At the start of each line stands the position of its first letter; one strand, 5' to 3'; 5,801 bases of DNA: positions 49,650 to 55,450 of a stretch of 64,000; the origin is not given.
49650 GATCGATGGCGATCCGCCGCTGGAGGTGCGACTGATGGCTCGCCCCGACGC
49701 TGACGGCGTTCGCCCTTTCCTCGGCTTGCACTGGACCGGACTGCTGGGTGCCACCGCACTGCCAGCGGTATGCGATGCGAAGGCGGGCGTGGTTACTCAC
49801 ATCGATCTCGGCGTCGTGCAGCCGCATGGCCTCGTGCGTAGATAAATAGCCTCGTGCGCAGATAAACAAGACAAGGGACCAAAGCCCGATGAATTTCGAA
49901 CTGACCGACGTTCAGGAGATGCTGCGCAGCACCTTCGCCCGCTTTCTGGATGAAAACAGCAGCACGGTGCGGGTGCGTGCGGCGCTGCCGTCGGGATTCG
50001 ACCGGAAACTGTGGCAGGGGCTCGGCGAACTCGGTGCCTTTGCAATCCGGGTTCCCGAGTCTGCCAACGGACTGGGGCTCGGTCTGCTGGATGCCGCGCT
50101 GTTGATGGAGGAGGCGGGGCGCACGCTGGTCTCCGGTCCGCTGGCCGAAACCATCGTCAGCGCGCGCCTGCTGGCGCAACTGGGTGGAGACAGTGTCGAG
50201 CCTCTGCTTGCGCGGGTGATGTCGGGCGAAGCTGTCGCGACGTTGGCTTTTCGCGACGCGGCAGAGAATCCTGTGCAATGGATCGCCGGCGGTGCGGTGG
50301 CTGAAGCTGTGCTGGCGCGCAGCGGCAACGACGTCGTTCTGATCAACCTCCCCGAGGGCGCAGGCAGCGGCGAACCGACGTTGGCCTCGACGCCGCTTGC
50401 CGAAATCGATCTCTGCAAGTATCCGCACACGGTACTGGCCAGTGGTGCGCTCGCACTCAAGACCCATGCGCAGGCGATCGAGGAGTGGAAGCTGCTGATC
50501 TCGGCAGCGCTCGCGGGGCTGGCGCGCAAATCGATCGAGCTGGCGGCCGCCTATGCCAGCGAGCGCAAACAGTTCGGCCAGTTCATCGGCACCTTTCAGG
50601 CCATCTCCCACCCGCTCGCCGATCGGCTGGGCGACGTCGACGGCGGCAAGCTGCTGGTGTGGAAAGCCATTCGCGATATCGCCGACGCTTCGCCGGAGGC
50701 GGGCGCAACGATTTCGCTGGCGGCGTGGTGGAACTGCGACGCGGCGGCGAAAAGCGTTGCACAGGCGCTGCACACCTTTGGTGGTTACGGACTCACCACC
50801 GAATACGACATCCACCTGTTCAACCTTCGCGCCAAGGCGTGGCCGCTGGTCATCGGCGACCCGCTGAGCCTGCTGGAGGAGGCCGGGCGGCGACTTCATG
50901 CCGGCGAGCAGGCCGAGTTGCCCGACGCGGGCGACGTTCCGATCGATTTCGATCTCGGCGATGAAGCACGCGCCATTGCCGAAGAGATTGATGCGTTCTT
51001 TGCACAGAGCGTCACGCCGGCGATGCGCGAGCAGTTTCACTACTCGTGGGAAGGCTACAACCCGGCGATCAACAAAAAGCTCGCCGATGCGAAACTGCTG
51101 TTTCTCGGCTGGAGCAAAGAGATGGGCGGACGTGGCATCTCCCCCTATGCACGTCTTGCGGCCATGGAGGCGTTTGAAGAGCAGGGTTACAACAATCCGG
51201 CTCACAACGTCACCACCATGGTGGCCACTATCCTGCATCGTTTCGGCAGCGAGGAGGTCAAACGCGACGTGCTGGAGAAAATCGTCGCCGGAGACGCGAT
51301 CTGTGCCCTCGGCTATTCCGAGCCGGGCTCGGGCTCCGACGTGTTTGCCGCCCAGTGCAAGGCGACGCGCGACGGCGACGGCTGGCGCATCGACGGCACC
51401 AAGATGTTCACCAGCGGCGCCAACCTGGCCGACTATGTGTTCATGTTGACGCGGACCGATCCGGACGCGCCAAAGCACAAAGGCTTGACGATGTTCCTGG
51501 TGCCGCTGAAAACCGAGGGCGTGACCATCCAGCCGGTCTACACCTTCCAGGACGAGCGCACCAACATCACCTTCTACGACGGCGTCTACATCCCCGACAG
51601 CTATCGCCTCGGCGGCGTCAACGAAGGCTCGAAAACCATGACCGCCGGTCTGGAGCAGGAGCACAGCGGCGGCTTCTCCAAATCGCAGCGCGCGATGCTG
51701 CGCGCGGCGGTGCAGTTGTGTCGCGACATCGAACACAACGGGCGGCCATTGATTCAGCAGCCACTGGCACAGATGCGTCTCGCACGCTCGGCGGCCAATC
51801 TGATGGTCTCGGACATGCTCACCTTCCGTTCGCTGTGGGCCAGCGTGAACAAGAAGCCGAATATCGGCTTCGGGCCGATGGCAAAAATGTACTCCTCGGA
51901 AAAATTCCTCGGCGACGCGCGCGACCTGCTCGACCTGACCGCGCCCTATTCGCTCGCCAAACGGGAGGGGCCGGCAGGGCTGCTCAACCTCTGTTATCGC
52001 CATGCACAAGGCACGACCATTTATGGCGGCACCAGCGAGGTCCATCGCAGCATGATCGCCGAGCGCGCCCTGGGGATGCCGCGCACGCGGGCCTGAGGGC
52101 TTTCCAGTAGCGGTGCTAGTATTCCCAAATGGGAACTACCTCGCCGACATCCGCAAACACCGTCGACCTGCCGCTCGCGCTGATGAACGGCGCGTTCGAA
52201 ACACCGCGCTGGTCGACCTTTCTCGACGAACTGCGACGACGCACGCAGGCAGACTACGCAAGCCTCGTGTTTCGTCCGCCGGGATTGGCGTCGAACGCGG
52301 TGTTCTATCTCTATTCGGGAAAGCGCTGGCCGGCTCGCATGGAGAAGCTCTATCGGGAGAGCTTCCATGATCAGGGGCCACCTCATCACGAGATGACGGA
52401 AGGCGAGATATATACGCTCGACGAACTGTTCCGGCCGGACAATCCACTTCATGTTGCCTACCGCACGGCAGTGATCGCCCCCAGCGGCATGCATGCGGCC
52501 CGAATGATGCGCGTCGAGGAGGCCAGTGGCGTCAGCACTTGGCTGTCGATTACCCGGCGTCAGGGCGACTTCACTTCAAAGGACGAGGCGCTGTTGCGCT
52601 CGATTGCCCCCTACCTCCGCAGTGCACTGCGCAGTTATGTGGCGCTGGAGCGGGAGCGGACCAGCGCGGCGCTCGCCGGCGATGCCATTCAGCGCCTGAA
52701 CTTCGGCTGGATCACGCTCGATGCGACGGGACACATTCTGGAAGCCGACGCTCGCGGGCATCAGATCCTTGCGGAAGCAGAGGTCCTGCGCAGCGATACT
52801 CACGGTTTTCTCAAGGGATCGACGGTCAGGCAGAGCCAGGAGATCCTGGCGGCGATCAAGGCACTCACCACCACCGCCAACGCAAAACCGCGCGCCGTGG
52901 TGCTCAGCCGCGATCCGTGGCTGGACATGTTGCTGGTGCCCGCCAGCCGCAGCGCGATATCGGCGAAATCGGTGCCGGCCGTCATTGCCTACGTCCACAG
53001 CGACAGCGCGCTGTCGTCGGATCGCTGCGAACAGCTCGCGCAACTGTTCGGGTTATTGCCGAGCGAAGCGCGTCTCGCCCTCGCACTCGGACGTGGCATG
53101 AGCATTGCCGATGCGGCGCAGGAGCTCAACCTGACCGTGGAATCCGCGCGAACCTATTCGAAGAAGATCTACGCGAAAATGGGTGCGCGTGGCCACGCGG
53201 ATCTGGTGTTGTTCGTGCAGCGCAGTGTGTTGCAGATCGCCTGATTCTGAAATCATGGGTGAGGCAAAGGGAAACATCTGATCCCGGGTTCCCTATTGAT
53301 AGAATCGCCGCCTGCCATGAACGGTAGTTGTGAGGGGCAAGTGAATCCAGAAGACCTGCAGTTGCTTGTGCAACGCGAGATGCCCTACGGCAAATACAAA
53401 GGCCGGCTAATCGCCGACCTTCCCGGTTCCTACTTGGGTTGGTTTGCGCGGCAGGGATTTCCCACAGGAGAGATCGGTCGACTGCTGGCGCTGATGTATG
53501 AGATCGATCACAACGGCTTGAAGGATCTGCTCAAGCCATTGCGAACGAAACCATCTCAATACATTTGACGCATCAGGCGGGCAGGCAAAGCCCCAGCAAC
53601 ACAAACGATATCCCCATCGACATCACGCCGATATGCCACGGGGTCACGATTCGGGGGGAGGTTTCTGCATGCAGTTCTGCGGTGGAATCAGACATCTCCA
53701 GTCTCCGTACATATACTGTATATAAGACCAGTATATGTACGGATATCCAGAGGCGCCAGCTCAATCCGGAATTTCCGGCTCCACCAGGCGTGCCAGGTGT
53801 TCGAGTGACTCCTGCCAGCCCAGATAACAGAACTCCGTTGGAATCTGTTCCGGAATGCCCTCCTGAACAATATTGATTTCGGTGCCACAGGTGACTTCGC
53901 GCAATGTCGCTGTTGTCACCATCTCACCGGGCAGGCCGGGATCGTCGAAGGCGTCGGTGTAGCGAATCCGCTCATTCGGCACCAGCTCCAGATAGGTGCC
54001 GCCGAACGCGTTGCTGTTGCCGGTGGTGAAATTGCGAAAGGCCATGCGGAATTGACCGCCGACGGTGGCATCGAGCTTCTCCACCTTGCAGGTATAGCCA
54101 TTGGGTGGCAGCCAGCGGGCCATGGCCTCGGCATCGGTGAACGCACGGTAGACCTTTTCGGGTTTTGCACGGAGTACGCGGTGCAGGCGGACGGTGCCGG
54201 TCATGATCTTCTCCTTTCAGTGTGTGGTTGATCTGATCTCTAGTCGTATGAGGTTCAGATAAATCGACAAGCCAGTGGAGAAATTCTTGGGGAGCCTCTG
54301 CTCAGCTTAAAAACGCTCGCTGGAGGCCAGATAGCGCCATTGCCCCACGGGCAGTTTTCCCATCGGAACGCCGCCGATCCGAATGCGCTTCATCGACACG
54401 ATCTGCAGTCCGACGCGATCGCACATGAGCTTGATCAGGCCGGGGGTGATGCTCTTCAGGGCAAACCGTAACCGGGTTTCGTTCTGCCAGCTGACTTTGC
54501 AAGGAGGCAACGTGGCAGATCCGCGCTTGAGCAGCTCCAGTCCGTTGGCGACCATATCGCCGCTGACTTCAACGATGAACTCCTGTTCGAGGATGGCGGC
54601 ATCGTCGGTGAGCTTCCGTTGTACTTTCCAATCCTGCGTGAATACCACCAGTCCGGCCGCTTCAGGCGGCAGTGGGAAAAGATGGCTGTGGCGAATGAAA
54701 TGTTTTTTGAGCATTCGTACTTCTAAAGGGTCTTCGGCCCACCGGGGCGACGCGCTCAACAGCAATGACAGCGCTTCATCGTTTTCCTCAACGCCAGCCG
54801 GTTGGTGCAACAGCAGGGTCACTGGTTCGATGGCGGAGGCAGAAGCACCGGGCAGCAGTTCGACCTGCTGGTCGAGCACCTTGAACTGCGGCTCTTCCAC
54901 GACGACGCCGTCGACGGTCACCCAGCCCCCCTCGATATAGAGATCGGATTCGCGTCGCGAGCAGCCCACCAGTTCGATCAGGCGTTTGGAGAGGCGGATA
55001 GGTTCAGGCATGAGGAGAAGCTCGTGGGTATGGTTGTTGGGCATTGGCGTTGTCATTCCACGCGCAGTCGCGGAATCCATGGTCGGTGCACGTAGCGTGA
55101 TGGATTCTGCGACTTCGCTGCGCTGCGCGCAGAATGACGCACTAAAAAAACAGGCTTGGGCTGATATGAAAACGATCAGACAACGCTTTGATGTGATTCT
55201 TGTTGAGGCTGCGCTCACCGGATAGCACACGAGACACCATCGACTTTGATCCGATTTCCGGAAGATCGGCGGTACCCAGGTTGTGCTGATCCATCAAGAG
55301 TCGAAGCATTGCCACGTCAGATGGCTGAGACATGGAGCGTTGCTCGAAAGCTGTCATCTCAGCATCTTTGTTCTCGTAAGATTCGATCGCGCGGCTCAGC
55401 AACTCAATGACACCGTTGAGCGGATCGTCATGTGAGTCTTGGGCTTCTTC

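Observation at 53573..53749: Near-consensus LexA box with 14-bp perfect arms in front of an unannotated 40-aa membrane peptide (possible SOS-induced type I toxin-like gene)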

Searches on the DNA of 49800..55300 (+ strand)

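Call 61: search_dna_similar(query=window:49800-55300:+, collection=plasmids, mode=distant, max_rows=12)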
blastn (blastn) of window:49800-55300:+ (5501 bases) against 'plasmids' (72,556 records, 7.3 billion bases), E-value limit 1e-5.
Records with a match: 61; places in all: 64; records where one place covers at least 80% of the query: 0.
Best place of each record, by identity: 80-90% 7; 60-80% 54.
By first word of the organism name: Sphingobium 15; Paracoccus 6; Variovorax 5; Novosphingobium 5; Cupriavidus 4; Rhizobium 3; Shinella 2; Rhodococcus 2; Azoarcus 1; Paraburkholderia 1; and 17 more.
By predicted mobility (MOB-suite, as given by PLSDB): non-mobilizable 47; conjugative 7; mobilizable 7.
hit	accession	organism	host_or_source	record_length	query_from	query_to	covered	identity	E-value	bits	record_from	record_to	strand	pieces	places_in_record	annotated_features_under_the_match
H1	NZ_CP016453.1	Sphingobium sp. RAC03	Microbial isolate,Algal phycosphere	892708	81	2300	40%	72.1%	0e+0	1169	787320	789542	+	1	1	acyl-CoA dehydrogenase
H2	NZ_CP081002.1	Sphingobium sp. V4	cell culture,soil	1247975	90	2299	40%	72.4%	0e+0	1181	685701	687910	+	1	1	record has no annotation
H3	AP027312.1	Sphingobium sp. TomMM7A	-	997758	692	2303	10%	73.1%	1e-39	325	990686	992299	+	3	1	hypothetical protein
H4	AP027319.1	Sphingobium sp. TomTYG42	-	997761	692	2303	10%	73.1%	1e-39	325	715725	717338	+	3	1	hypothetical protein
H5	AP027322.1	Sphingobium sp. TomTYG43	-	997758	692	2303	10%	73.1%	1e-39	325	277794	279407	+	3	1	hypothetical protein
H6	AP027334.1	Sphingobium sp. TomTYG71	-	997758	692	2303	10%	73.1%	1e-39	325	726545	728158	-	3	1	hypothetical protein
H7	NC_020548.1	Azoarcus sp. KH32C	-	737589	3962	4431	9%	77.6%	1e-97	367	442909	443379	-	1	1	SRPBCC family protein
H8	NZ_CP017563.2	Paraburkholderia sprentiae WSM5005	Lebeckia ambigua,root nodule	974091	3960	4432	9%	68.1%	2e-37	167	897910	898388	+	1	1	SRPBCC family protein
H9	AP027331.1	Sphingobium sp. TomTYG65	-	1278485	1497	2284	8%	70.5%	3e-29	204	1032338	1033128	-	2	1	hypothetical protein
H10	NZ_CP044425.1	Paracoccus pantotrophus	cell culture,denitrifying, ...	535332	3972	4430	8%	67.6%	7e-30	141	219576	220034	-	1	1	SRPBCC family protein | TetR/AcrR family transcriptional regulator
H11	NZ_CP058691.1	Paracoccus pantotrophus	pure culture,sewage sludge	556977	3972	4430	8%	67.6%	7e-30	141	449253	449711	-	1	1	SRPBCC family protein | TetR/AcrR family transcriptional regulator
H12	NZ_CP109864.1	Paracoccus aminovorans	bacteria,human fecal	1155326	3972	4416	8%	69.4%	1e-40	178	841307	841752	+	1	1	record has no annotation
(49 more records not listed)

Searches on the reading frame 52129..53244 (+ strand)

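Call 7: search_protein_families(library=ncbifam, proteins=[window:52129-53244:+], max_evalue=0.1)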
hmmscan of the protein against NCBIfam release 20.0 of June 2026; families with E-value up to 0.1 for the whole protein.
window:52129-53244:+ (371 aa): 4 families
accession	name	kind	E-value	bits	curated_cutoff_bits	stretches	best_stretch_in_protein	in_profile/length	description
NF041232.1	BagY_FevT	exception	0.00012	21.1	700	1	113-360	110-348/367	LuxR family transcriptional regulator BagY/FevT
NF052445.1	RespRegMctR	equivalog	0.0088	15.5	300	1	309-363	145-199/205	two-component system response regulator MctR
NF047608.1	LIC13292_fam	subfamily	0.022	14.9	200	1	307-363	101-157/166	LIC13292 family transcriptional regulator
NF040749.1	tetrathio_RR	equivalog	0.035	13.8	290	1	254-364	84-189/191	tetrathionate respiration response regulator TtrR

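Call 8: search_protein_families(library=pfam, proteins=[window:52129-53244:+], max_evalue=0.1)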
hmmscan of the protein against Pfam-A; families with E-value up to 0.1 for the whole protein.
window:52129-53244:+ (371 aa): 2 families
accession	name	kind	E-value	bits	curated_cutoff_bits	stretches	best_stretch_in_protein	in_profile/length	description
PF08281.18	Sigma70_r4_2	-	0.0055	16.8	25.7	1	301-344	2-47/54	Sigma-70, region 4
PF00196.25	GerE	-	0.0072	16.4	23.5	1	322-362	16-56/57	Bacterial regulatory proteins, luxR family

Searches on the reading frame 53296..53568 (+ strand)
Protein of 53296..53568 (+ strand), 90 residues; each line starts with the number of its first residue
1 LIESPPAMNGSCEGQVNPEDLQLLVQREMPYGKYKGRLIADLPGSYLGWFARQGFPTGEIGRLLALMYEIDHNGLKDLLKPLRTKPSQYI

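Call 7: search_protein_families(library=ncbifam, proteins=[window:53296-53568:+], max_evalue=0.1)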
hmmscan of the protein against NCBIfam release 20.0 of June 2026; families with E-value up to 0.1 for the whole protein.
window:53296-53568:+ (90 aa): 2 families
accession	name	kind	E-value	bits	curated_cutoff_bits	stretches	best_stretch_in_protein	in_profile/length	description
NF004964.0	PRK06310.1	equivalog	8e-06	25.4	236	1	26-57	190-221/250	DNA polymerase III subunit epsilon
NF004963.0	PRK06309.1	equivalog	4.9e-05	23.1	245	1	28-54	185-211/232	DNA polymerase III subunit epsilon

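Call 8: search_protein_families(library=pfam, proteins=[window:53296-53568:+], max_evalue=0.1)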
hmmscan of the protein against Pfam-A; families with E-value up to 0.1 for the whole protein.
window:53296-53568:+ (90 aa): 1 family
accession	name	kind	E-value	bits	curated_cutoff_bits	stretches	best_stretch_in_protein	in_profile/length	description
PF12843.12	QSregVF_b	-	1.1e-30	105.7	22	1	17-82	1-66/66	Putative quorum-sensing-regulated virulence factor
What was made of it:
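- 53296..53568 (+): Convergent downstream neighbour, a DUF3820/QSregVF_b gene. Its stop codon lies 4 nt from the peptide's stop codon. Pfam PF12843, E = 1e-30 (call 8).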

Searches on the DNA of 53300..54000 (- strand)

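Call 29: search_rna_families(source=window, start=53300, end=54000, threshold=evalue, max_evalue=10)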
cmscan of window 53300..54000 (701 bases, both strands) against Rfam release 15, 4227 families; matches with E-value up to 10: 7.
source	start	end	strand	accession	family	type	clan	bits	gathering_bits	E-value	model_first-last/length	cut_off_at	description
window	53683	53768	-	RF03880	mir-1684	Gene; miRNA;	-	27.3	60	0.0035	1-87/87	no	mir-1684 microRNA precursor family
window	53702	53745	-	RF00725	mir-iab-4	Gene; miRNA;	-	19.7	73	0.25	1-71/71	no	mir-iab-4 microRNA precursor family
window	53703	53744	-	RF04176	mir-3149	Gene; miRNA;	-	17.7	100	2.1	1-83/83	no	mir-3149 microRNA precursor family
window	53703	53744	+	RF04176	mir-3149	Gene; miRNA;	-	17.6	100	2.3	1-83/83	no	mir-3149 microRNA precursor family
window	53708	53739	+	RF03487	mir-4423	Gene; miRNA;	-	17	78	2.2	1-80/80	no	mir-4423 microRNA precursor family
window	53881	53937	+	RF00282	SNORD48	Gene; snRNA; snoRNA; CD-box;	-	13.9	36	2.4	1-63/63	no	Small nucleolar RNA SNORD48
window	53852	53933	+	RF02246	Six3os1_1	Gene; lncRNA;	-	13.1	50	2.6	1-87/87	no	Six3os1 conserved region 1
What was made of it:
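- On Type I toxin-antitoxin systems (tisB/istR-1, dinQ/agrB, hok/sok type): Rfam gives no match (call 29).
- Rfam finds no known RNA here (call 29).
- Tried and rejected: Known RNAs: Rfam returned only spurious microRNA-like hits on the palindrome (call 29).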

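Call 62: search_dna_similar(query=L008:400-3518:+, collection=plasmids, mode=distant, max_rows=12)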
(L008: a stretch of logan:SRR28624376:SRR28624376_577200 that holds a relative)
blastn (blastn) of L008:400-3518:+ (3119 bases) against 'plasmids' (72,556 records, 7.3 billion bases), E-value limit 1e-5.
Records with a match: 2312; places in all: 2321; records where one place covers at least 80% of the query: 0.
Best place of each record, by identity: 80-90% 9; 60-80% 2303.
By first word of the organism name: Escherichia 1705; Salmonella 380; Shigella 113; Klebsiella 88; Citrobacter 15; Enterobacter 2; Pantoea 2; Microvirga 1; Nitrosomonas 1; Caballeronia 1; and 4 more.
By predicted mobility (MOB-suite, as given by PLSDB): conjugative 2161; mobilizable 82; non-mobilizable 69.
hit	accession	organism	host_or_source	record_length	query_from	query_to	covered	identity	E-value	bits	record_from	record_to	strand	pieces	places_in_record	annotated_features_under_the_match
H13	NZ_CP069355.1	Microvirga sp. VF16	Vachellia farnesiana,Cell culture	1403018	1554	1778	7%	68.6%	2e-8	70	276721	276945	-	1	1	none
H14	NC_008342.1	Nitrosomonas eutropha C91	-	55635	1705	1862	5%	70.4%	3e-7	66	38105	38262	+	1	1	Y-family DNA polymerase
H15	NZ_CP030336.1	Escherichia coli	-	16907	1705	1854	5%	73.3%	7e-15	92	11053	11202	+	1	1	none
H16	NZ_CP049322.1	Caballeronia sp. SBC2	whole organism,soil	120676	1429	1583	5%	69.0%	3e-6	63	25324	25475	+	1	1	Y-family DNA polymerase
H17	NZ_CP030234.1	Salmonella enterica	-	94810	1714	1854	5%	75.2%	2e-16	98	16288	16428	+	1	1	Y-family DNA polymerase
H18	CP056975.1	Escherichia coli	culture,Pooled pig faecal samples ...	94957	1714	1854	5%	75.2%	2e-16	98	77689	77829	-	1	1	Y-family DNA polymerase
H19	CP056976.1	Escherichia coli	culture,Pooled pig faecal samples ...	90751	1714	1854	5%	75.2%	2e-16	98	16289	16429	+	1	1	Y-family DNA polymerase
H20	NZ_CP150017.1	Escherichia coli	Homo sapiens,urine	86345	1714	1854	5%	75.2%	2e-16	98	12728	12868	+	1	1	Y-family DNA polymerase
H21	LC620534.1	Escherichia coli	Sus scrofa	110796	1713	1854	5%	73.9%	3e-13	87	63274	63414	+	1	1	hypothetical protein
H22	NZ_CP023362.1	Escherichia coli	canine,whole organism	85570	1714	1854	5%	74.5%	2e-15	93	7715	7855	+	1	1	Y-family DNA polymerase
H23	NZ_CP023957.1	Escherichia coli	Homo sapiens,urine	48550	1714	1854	5%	74.5%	2e-15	93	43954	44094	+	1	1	Y-family DNA polymerase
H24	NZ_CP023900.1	Escherichia coli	Homo sapiens,rectal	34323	1714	1854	5%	74.5%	2e-15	93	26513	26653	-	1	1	Y-family DNA polymerase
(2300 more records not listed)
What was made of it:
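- Tried and rejected: blastn of the flanks against plasmids gave only 68-78% matches to scattered alpha- and betaproteobacteria (calls 61, 62).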
